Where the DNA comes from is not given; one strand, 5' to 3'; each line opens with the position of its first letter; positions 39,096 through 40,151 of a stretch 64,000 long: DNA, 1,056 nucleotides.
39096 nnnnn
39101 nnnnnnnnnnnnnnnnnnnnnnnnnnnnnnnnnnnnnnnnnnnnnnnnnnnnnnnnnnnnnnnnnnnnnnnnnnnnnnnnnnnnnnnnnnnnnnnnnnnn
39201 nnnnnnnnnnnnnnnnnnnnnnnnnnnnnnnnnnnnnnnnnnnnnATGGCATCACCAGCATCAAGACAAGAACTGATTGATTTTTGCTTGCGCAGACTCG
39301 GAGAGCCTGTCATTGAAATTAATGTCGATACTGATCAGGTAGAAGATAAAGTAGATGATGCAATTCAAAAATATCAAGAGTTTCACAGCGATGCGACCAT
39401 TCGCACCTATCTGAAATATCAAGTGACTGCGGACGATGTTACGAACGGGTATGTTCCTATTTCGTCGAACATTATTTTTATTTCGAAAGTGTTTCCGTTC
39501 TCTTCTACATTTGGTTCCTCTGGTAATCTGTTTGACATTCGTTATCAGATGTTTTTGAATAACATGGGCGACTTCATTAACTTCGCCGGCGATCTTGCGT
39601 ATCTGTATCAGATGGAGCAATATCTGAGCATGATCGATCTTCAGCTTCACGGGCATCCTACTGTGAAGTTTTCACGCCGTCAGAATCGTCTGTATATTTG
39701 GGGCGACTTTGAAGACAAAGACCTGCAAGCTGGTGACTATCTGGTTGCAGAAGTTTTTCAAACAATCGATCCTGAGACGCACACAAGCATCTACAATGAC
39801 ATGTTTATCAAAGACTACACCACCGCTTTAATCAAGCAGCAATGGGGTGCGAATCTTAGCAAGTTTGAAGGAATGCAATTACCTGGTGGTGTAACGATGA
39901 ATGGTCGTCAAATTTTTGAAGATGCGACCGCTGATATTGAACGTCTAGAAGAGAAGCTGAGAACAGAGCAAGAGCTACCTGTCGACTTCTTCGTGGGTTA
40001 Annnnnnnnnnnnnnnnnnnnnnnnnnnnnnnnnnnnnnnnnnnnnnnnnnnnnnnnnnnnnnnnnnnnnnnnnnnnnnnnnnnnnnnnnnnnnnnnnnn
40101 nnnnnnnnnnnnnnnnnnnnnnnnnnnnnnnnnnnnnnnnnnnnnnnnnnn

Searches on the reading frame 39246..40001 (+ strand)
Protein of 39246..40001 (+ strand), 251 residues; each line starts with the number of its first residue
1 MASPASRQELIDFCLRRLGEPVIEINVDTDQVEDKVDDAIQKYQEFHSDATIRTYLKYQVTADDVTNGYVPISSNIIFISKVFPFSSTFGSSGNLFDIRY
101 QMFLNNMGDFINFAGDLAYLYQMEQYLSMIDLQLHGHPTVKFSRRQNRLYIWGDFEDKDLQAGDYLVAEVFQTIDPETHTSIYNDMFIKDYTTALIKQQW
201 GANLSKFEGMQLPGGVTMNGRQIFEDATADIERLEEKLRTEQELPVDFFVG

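Call 86: search_protein_families(library=phrogs, proteins=[window:39246-40001:+], max_evalue=0.00001)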
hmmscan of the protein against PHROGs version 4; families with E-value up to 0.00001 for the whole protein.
window:39246-40001:+ (251 aa): 1 family
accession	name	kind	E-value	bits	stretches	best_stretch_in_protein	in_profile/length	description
phrog_211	-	connector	2.4e-41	143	1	2-243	722-964/976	head-tail adaptor Ad2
